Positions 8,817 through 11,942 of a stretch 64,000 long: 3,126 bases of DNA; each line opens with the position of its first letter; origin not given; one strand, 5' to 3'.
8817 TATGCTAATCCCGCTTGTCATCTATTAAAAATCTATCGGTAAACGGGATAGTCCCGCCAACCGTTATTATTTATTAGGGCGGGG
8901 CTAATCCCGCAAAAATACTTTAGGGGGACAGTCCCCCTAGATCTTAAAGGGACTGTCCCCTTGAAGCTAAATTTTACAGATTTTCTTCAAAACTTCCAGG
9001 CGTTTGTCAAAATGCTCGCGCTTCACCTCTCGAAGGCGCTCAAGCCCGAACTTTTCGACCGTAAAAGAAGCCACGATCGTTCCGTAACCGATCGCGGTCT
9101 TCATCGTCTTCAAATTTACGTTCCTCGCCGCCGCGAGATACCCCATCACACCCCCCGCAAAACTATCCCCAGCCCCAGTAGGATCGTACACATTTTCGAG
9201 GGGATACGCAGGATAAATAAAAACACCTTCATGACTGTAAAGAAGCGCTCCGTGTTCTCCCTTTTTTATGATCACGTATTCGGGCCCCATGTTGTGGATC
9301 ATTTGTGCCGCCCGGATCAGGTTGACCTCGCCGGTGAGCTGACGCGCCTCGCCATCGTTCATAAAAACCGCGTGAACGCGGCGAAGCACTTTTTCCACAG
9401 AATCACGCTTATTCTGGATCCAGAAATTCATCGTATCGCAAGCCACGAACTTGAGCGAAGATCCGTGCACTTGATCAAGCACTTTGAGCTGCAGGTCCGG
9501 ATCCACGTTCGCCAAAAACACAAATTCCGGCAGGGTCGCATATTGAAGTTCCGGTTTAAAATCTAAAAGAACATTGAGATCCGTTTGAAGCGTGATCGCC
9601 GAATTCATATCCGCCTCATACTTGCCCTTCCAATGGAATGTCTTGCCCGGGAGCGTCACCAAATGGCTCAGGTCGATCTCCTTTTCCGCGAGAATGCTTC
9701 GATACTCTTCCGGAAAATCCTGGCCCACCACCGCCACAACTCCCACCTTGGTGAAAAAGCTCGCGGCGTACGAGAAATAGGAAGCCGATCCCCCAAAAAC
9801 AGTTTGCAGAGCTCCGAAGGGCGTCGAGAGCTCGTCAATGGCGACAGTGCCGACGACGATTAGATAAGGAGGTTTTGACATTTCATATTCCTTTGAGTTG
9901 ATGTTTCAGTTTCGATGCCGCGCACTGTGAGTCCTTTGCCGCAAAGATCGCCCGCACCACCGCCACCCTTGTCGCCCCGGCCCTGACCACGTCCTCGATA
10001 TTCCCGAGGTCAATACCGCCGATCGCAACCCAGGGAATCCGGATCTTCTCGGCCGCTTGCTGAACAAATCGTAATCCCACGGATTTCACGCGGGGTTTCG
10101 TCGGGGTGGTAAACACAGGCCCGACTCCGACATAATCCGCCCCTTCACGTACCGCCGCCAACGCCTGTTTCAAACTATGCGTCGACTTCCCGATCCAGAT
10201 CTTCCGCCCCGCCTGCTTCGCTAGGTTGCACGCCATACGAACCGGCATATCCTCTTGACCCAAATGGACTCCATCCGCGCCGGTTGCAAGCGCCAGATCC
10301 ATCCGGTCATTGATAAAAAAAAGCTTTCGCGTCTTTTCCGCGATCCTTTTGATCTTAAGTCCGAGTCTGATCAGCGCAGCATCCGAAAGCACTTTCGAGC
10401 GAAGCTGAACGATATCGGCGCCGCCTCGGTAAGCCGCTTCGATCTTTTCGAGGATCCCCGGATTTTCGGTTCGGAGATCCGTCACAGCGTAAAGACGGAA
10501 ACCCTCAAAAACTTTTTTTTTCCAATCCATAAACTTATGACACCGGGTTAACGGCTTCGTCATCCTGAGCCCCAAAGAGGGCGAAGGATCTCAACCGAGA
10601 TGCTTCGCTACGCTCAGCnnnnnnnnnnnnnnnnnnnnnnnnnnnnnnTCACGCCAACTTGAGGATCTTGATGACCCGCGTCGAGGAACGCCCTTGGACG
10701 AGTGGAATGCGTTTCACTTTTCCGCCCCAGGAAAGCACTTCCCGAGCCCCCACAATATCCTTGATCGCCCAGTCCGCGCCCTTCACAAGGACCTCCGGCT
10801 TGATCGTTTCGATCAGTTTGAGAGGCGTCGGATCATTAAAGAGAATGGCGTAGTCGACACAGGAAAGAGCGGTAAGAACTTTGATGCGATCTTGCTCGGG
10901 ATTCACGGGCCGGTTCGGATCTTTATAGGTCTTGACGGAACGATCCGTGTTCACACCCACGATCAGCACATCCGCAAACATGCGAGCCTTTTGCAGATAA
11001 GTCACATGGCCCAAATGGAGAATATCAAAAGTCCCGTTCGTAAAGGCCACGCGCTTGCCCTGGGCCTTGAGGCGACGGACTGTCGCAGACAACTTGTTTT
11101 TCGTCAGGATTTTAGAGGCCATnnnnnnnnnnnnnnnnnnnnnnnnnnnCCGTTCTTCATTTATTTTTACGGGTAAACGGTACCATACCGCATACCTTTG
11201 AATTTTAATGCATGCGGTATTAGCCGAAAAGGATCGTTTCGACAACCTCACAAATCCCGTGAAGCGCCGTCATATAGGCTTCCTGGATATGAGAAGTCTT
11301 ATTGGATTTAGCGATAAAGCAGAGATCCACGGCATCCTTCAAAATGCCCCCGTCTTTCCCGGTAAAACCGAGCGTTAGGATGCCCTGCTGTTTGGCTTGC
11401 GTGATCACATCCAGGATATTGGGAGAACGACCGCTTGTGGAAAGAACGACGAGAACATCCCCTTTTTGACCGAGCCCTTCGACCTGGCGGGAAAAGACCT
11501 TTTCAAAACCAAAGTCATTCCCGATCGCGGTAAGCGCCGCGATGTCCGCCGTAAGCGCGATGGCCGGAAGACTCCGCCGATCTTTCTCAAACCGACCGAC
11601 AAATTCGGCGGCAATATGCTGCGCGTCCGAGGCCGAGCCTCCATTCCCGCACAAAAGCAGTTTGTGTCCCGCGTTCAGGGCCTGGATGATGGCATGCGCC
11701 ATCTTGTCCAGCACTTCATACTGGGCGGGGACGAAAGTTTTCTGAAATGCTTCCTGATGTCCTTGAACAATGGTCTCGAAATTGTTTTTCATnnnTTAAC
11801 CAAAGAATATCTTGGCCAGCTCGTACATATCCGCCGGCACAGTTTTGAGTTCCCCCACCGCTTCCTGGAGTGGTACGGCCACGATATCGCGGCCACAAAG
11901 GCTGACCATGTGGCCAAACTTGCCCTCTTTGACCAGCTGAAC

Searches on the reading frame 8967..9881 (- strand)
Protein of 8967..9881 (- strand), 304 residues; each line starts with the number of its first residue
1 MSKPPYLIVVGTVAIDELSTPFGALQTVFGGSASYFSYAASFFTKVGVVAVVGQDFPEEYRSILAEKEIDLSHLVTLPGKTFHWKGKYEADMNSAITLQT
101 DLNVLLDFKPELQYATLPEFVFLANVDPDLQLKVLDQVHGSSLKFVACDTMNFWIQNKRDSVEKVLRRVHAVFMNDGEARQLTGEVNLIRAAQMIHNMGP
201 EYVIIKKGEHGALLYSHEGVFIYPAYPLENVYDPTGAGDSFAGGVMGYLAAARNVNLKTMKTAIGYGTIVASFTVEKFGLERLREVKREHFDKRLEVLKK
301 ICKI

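Call 47: search_protein_families(library=pfam, proteins=[window:8967-9881:-], max_evalue=0.001)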
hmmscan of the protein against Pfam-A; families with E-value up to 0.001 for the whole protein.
window:8967-9881:- (304 aa): 2 families
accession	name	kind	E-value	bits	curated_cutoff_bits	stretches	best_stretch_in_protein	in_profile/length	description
PF00294.29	PfkB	-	1e-28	101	25.8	1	23-280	29-295/302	pfkB family carbohydrate kinase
PF08543.17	Phos_pyr_kin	-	9.5e-05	22.3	27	1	161-264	111-225/246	Phosphomethylpyrimidine kinase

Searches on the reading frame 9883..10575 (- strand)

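Call 47: search_protein_families(library=pfam, proteins=[window:9883-10575:-], max_evalue=0.001)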
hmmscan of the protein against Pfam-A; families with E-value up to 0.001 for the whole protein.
window:9883-10575:- (230 aa): 1 family
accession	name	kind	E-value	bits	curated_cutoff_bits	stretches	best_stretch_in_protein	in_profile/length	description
PF02581.23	TMP-TENI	-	7.2e-59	198.6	27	1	28-210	1-180/180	Thiamine monophosphate synthase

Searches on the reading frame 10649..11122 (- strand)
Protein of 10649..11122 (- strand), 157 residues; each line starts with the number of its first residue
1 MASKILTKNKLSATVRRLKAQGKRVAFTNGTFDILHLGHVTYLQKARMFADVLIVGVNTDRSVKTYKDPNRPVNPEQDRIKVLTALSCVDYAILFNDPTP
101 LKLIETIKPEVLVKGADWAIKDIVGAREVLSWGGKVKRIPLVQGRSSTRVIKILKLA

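Call 69: search_protein_families(library=pfam, proteins=[window:10649-11122:-], max_evalue=0.00001)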
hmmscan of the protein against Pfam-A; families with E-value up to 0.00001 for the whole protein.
window:10649-11122:- (157 aa): 1 family
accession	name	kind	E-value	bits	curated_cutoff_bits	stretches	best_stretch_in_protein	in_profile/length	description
PF01467.32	CTP_transf_like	-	6e-19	69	21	1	27-129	1-104/133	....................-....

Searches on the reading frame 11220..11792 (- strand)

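Call 47: search_protein_families(library=pfam, proteins=[window:11220-11792:-], max_evalue=0.001)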
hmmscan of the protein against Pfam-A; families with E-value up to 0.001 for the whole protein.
window:11220-11792:- (190 aa): 2 families
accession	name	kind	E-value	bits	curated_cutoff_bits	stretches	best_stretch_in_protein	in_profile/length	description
PF13580.11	SIS_2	-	1.2e-28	100.3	27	1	17-145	10-138/138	SIS domain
PF01380.27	SIS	-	2.6e-07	30.9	25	1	109-171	52-113/131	SIS domain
